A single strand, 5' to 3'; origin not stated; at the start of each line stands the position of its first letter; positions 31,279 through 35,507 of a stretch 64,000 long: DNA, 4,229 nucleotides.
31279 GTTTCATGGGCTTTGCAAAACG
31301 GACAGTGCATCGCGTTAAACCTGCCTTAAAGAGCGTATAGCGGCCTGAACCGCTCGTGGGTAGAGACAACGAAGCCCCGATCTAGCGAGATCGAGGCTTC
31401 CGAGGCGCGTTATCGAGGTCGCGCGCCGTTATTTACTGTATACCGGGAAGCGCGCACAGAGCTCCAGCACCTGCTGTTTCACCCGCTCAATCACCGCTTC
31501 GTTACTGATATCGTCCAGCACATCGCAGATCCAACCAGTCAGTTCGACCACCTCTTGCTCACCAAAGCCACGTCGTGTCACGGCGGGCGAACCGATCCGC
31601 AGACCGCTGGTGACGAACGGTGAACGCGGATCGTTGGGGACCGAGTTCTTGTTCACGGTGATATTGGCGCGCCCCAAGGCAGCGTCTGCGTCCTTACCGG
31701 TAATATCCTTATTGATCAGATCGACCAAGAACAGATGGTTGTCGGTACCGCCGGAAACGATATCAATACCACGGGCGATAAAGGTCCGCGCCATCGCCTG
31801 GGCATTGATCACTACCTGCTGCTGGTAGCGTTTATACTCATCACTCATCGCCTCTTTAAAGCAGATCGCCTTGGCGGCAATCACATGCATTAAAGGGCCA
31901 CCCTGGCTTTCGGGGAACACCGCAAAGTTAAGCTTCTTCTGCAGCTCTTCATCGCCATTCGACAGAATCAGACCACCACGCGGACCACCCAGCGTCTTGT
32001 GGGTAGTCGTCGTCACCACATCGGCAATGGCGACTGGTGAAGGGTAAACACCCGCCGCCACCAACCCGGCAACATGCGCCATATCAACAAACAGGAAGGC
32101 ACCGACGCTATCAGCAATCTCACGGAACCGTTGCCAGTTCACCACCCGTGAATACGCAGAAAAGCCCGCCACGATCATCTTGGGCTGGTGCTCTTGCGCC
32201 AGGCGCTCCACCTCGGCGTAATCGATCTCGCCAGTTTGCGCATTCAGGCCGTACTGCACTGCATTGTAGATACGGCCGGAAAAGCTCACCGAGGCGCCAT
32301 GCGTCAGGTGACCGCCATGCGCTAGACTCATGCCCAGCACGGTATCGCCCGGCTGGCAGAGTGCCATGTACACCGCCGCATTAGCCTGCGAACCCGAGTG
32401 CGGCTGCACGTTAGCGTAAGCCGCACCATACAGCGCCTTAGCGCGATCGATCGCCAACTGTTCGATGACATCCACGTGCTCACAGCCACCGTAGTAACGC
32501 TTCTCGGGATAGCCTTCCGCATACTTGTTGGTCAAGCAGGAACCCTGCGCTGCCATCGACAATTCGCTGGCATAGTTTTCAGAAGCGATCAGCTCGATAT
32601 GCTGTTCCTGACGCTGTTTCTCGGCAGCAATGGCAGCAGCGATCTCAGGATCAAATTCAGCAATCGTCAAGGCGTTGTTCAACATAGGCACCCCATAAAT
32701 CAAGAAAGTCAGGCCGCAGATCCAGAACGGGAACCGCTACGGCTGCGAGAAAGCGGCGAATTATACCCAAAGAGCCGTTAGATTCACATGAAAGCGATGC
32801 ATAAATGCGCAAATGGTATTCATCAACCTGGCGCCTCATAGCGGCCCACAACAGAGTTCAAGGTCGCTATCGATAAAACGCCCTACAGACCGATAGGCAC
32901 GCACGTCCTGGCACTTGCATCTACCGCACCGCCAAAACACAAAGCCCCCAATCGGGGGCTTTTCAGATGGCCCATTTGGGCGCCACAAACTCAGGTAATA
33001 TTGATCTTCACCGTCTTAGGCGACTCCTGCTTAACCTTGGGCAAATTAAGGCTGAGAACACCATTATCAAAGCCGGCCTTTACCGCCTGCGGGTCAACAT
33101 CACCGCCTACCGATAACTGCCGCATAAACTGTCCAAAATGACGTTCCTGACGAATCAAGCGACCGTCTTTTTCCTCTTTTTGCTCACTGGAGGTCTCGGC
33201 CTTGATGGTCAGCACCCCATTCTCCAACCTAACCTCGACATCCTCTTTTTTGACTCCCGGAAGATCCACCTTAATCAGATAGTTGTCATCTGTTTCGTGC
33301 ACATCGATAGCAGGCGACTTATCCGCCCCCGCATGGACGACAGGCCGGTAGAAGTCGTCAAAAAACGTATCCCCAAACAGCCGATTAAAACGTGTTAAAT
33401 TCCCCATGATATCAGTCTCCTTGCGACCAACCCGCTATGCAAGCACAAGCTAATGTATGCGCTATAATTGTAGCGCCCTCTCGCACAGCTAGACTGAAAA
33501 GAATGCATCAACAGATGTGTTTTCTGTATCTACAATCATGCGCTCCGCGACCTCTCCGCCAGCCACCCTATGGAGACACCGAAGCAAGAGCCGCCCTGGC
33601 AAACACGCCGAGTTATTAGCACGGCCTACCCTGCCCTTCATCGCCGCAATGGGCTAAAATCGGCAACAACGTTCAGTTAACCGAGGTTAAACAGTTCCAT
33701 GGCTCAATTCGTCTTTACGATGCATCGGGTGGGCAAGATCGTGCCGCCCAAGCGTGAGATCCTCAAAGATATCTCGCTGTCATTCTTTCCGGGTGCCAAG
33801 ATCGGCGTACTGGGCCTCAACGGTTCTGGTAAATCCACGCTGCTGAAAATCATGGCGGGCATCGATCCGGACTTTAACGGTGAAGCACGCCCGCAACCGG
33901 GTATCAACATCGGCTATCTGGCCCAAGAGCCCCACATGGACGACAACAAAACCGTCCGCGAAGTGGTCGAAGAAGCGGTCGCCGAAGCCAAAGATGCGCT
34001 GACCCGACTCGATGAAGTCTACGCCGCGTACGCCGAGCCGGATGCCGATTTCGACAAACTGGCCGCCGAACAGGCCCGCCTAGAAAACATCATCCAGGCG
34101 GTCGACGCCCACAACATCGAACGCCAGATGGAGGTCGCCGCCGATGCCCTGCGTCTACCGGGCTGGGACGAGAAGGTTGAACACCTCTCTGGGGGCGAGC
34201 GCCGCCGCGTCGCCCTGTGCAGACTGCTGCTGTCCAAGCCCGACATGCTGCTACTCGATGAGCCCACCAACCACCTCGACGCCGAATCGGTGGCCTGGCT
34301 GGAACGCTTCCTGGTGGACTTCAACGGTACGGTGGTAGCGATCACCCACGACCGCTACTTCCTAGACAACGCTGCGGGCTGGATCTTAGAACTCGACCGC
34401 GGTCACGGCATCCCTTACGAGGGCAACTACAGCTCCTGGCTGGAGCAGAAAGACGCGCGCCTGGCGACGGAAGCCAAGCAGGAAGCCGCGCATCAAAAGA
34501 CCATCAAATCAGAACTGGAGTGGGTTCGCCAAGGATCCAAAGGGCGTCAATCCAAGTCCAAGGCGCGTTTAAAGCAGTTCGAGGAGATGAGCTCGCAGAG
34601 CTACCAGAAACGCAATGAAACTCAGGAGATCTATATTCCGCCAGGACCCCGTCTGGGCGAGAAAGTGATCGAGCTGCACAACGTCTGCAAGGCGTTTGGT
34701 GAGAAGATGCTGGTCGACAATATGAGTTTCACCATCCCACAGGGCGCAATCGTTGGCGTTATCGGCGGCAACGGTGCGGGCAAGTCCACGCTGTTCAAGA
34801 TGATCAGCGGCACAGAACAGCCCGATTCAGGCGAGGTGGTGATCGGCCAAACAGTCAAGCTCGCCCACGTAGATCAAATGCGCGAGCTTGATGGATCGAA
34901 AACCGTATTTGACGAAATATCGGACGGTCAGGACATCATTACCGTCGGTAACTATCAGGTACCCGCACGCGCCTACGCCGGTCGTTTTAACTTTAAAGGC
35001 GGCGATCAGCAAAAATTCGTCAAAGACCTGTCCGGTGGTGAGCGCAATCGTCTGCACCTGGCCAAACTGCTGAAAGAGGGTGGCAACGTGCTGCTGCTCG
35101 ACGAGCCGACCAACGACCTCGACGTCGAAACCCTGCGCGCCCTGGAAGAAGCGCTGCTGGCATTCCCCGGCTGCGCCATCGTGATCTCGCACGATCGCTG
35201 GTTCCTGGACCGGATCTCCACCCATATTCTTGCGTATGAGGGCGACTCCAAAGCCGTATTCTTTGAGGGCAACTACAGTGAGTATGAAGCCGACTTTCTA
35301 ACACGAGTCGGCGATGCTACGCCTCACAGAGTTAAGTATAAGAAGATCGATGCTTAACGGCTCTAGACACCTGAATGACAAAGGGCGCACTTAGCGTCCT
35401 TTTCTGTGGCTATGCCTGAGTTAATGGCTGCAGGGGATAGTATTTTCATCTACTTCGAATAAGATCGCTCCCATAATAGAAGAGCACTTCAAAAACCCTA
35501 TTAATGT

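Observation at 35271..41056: Island inserted in the 3' end of ettA by a large serine recombinase, carrying its own surrogate ettA terminus and terminator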

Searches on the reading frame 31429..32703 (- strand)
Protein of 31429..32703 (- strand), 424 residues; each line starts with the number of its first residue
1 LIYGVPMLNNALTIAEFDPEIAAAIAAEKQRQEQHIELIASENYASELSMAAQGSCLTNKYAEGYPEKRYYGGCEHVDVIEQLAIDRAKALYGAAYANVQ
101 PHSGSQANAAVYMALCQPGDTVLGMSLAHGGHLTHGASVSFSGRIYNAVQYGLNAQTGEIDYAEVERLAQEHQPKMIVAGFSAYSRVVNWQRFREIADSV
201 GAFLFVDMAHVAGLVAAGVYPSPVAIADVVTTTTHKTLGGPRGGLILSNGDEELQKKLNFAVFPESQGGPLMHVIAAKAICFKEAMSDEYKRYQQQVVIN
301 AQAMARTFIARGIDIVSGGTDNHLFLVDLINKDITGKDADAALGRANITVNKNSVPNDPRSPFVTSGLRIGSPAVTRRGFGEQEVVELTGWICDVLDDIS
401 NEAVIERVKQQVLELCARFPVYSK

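Call 7: search_protein_families(library=pfam, proteins=[window:31429-32703:-], max_evalue=0.01)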
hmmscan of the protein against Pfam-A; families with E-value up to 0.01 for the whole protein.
window:31429-32703:- (424 aa): 5 families
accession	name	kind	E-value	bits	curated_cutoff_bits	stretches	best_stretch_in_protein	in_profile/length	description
PF00464.25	SHMT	-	4.3e-171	569.4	27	1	15-392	2-399/399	Serine hydroxymethyltransferase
PF01212.27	Beta_elim_lyase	-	4.9e-09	36.4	27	1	86-285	39-246/288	Beta-eliminating lyase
PF00155.27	Aminotran_1_2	-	1.1e-06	28.5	19.7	1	72-354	39-334/361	Aminotransferase class I and II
PF01276.26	OKR_DC_1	-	0.003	16.8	27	1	88-311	75-316/417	Orn/Lys/Arg decarboxylase, major domain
PF01041.23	DegT_DnrJ_EryC1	-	0.0031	17.2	19.8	1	102-258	46-195/360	DegT/DnrJ/EryC1/StrS aminotransferase family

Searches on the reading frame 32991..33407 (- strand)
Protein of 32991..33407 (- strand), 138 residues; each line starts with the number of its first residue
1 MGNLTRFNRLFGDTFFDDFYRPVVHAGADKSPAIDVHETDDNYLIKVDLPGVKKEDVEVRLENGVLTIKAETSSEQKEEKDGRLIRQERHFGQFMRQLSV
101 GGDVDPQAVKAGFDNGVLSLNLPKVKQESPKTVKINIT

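Call 7: search_protein_families(library=pfam, proteins=[window:32991-33407:-], max_evalue=0.01)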
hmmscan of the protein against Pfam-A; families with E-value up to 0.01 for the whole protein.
window:32991-33407:- (138 aa): 2 families
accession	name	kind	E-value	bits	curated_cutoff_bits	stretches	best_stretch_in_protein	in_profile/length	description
PF00011.27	HSP20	-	1.6e-24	86.4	20.8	1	35-135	1-101/102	Hsp20/alpha crystallin family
PF17886.7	ArsA_HSP20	-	8.9e-06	25.6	22.5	1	40-71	1-32/63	HSP20-like domain found in ArsA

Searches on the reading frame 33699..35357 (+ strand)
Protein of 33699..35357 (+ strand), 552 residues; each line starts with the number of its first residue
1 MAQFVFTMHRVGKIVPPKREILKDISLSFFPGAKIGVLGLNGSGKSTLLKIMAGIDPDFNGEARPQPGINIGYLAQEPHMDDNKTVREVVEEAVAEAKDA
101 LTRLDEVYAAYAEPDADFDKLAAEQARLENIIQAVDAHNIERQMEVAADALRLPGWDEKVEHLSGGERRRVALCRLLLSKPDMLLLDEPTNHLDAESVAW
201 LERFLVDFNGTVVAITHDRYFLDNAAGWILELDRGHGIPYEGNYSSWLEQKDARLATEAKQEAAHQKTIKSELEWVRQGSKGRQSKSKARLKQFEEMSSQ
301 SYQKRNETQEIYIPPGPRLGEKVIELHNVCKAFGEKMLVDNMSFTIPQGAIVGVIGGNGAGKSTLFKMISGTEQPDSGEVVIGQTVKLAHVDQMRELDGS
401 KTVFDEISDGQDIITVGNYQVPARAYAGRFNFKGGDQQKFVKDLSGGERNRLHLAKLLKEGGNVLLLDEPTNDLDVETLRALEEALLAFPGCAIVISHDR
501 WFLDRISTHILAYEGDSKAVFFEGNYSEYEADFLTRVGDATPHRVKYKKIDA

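Call 7: search_protein_families(library=pfam, proteins=[window:33699-35357:+], max_evalue=0.01)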
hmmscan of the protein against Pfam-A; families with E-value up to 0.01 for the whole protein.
window:33699-35357:+ (552 aa): 10 families
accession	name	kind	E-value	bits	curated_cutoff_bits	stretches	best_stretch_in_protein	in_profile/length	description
PF00005.33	ABC_tran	-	3e-56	190.2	25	2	22-191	1-137/137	ABC transporter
PF12848.13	ABC_tran_Xtn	-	1.1e-14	54.7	25.9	1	230-303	1-76/85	ABC transporter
PF13304.12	AAA_21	-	6.1e-14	53.2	27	1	162-223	237-304/304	AAA domain, putative AbiEii toxin, Type IV TA system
PF02463.25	SMC_N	-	7.9e-06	25.9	40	0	125-225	117-205/220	RecF/RecN/SMC N terminal domain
PF13555.12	AAA_29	-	1.7e-05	24.9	27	0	345-366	18-39/61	P-loop containing region of AAA domain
PF00006.31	ATP-synt_ab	-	0.00024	21.2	29.5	0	342-385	7-50/213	ATP synthase alpha/beta family, nucleotide-binding domain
PF13238.12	AAA_18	-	0.00037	21.4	29.4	0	35-140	1-85/128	AAA domain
PF01926.29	MMR_HSR1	-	0.00068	20.2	21.9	0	352-373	2-23/113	50S ribosome-binding GTPase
PF13476.12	AAA_23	-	0.0017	19.5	27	0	351-369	21-39/201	AAA domain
PF00350.29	Dynamin_N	-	0.0018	18.7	27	0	352-406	1-58/168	Dynamin family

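Call 8: search_protein_families(library=ncbifam, proteins=[window:33699-35357:+], max_evalue=0.001)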
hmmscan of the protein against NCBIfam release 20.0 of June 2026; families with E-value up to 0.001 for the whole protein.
window:33699-35357:+ (552 aa): 195 families (the best 25 are shown)
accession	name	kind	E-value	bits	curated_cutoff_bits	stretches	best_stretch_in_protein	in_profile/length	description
NF008775.0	PRK11819.1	equivalog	7.8e-295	978.7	599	1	1-550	2-554/556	energy-dependent translational throttle protein EttA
TIGR03719.1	ABC_ABC_ChvD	subfamily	2.1e-291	967.4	806.75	1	2-550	1-552/552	energy-dependent translational throttle protein EttA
NF050005.1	ABC_ATPase_Uup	equivalog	1.6e-125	419.7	900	1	19-531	16-528/636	ATP-binding cassette ATPase Uup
NF008358.0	PRK11147.1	equivalog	3.4e-116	389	936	1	21-529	18-526/635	ABC transporter ATP-binding protein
NF000355.4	ribo_prot_ABC_F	equivalog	2.2e-111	373.2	380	4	281-500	268-486/499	ribosomal protection-like ABC-F family protein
NF000171.1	ABCF_producer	exception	5.6e-93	312.2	800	3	8-308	6-307/541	TlrC/CarA/OleB/SrmB family ABC-F type ribosomal protection protein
NF011646.0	PRK15064.1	equivalog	5.1e-83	279.3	762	1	20-530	15-524/530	ABC-F family ATPase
NF007921.0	PRK10636.1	equivalog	5.1e-80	269.5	917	2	132-531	117-517/638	ABC transporter ATP-binding protein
NF000166.1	ABCF_CarA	exception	6.2e-79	265.6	1050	3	20-254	19-265/556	ABC-F type ribosomal protection protein Car(A)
NF000170.2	ABCF_Vga_all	exception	9.9e-73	245.4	725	3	320-531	268-470/521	Vga family ABC-F type ribosomal protection protein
NF043038.1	ABCF_CplR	exception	1.7e-71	241.6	780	3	303-530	265-485/544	ABC-F type ribosomal protection protein CplR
NF000168.2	ABCF_Msr_all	exception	2.9e-70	237.2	680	4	328-513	301-478/487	Msr family ABC-F type ribosomal protection protein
NF000169.2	ABCF_Sal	exception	9.8e-68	229.1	725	4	121-271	88-239/542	Sal family ABC-F type ribosomal protection protein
NF000514.1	ABCF_OptrA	exception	4.9e-65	220.1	1450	1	21-532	35-550/655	ABC-F type ribosomal protection protein OptrA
NF000167.2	ABCF_Lsa_all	exception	4e-62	210.8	750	4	128-290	85-240/492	Lsa family ABC-F type ribosomal protection protein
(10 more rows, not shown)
